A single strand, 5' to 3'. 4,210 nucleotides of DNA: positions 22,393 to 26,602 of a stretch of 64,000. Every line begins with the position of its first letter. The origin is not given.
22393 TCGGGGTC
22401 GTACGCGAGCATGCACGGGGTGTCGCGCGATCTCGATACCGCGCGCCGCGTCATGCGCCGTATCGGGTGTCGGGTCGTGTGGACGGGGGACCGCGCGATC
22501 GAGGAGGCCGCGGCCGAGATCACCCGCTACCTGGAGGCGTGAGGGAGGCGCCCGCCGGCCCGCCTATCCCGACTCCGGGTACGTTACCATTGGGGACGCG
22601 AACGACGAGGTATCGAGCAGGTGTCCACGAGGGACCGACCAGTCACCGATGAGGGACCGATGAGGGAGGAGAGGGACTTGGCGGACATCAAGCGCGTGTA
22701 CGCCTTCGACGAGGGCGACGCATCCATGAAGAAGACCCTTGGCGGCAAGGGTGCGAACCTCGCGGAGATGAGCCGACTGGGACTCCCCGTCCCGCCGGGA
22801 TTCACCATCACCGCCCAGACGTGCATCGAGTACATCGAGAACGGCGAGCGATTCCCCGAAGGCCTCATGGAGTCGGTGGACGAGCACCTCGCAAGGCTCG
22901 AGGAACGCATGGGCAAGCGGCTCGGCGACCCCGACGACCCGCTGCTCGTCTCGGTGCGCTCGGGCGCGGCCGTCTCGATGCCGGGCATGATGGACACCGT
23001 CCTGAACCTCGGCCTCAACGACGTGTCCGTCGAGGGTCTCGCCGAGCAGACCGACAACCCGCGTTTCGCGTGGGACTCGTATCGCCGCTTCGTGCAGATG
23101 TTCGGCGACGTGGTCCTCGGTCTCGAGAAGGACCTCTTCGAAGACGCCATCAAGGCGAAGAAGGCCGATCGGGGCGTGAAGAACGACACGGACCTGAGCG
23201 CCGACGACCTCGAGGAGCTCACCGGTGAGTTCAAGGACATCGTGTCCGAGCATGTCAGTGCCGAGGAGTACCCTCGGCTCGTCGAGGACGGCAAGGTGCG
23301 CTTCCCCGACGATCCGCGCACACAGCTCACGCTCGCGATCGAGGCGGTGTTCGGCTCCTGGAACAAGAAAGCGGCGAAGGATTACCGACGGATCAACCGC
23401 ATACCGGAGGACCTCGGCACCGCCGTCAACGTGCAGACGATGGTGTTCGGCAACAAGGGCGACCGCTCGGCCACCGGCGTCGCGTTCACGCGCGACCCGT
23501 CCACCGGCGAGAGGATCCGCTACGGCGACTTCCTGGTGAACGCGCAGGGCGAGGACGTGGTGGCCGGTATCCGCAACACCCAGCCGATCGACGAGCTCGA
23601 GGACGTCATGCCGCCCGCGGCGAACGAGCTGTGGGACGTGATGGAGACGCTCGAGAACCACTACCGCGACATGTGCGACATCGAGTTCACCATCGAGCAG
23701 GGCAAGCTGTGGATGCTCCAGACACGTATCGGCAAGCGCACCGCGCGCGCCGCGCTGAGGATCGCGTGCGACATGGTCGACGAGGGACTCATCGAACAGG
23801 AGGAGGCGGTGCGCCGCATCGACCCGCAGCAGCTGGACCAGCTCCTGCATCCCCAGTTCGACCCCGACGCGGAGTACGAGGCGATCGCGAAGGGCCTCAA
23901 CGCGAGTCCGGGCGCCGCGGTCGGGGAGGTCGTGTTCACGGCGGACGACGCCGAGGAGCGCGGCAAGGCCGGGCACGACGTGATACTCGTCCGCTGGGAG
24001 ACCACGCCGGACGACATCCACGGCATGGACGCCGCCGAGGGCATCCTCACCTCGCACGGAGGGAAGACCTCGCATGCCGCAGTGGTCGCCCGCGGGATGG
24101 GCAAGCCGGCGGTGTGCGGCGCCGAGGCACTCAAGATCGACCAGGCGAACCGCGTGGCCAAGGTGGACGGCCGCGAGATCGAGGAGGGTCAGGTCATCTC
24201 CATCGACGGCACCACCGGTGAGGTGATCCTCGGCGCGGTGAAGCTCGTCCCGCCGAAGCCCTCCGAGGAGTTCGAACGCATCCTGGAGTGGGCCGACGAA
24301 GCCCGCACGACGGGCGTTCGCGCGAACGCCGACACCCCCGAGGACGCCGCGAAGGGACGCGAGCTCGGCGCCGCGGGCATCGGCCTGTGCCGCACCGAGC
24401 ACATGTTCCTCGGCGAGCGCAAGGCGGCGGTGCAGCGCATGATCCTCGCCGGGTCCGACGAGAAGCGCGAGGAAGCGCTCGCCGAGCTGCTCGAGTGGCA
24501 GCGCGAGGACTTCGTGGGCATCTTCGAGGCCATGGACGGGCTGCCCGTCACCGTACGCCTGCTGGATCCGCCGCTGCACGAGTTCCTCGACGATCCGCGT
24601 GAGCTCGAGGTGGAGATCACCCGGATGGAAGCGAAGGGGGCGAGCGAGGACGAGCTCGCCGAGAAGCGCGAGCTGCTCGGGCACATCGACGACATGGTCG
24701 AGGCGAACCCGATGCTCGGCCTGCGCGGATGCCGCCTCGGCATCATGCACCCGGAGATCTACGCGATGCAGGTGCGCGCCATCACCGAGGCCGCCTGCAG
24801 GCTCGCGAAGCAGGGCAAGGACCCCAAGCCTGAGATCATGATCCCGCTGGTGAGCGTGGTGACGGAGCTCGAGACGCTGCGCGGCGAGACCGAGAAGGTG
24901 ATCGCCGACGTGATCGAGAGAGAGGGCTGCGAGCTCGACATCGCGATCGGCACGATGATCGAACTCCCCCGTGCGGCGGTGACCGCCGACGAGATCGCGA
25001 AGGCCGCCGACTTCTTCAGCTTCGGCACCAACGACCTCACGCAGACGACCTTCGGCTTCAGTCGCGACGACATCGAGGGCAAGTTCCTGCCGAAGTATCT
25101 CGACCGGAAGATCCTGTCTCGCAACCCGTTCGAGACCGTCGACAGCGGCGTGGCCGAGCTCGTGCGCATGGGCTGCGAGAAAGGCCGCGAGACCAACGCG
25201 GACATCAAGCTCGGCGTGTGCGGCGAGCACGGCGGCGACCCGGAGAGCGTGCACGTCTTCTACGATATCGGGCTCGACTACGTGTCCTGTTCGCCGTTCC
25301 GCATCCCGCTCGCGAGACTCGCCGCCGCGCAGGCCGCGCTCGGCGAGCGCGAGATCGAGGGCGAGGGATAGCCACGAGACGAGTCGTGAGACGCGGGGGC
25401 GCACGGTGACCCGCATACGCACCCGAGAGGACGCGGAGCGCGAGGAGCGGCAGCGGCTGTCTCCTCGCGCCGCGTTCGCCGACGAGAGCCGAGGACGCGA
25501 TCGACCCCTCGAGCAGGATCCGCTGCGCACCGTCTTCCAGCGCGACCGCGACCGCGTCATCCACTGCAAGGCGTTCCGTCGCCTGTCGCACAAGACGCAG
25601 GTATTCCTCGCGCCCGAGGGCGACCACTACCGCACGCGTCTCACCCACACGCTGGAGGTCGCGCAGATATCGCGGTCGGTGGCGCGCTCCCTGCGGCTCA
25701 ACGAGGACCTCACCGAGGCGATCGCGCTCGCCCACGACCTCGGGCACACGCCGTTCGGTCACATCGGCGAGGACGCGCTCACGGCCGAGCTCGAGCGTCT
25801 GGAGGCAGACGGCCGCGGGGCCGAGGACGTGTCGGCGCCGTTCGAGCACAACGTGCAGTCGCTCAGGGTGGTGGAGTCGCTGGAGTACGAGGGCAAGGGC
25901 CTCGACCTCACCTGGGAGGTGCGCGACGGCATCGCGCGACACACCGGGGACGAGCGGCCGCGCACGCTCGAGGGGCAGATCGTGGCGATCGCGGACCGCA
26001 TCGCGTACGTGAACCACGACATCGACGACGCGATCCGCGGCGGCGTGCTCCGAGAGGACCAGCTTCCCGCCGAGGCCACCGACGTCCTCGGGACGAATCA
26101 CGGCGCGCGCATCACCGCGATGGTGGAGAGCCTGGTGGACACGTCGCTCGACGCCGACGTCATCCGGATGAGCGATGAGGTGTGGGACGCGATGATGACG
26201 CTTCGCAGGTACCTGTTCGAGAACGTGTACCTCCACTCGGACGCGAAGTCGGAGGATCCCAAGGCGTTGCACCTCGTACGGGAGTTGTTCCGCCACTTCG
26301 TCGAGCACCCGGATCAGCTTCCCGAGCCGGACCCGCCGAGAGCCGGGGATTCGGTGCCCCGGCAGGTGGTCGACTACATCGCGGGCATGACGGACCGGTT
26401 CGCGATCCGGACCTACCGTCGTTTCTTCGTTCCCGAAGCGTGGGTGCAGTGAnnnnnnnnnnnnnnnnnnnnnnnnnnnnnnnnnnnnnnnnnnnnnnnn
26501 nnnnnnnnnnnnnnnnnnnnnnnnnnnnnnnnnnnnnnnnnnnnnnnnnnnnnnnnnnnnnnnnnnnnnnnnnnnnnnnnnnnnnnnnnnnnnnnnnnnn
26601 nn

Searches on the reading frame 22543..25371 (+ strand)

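Call 41: search_protein_families(library=pfam, proteins=[window:22543-25371:+], max_evalue=0.00001)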
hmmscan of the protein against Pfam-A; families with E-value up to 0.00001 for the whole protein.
window:22543-25371:+ (942 aa): 3 families
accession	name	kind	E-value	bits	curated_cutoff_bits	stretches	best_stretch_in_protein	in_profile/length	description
PF02896.24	PEP-utilizers_C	-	2e-76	257.4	22.8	1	575-931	5-291/293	PEP-utilising enzyme, PEP-binding domain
PF01326.24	PPDK_N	-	8.8e-51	173.5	27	2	64-347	2-218/328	Pyruvate phosphate dikinase, AMP/ATP-binding domain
PF00391.29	PEP-utilizers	-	1.9e-24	85.5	23.1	1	479-559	4-72/72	PEP-utilising enzyme, mobile domain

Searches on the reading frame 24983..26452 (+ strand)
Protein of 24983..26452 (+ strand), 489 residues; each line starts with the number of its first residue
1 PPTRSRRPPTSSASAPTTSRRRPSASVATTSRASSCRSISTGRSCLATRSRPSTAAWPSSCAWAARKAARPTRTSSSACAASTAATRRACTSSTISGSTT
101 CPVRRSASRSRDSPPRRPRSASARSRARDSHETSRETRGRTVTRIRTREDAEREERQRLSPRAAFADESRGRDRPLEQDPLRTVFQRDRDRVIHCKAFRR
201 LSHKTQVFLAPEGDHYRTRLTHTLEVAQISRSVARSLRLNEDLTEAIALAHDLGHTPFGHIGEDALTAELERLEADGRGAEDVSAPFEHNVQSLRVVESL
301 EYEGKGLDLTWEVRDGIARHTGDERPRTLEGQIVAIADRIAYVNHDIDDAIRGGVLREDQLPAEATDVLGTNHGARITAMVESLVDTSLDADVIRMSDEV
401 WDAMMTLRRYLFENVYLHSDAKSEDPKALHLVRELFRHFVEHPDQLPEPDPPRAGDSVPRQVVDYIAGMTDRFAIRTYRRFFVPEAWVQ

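Call 41: search_protein_families(library=pfam, proteins=[window:24983-26452:+], max_evalue=0.00001)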
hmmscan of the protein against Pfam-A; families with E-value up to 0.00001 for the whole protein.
window:24983-26452:+ (489 aa): 2 families
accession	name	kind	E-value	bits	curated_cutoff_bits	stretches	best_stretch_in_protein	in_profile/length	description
PF13286.11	HD_assoc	-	3.2e-23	82.5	22.2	1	394-480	1-91/91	Phosphohydrolase-associated domain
PF01966.28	HD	-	2.3e-17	63.8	22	1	219-341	1-114/116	HD domain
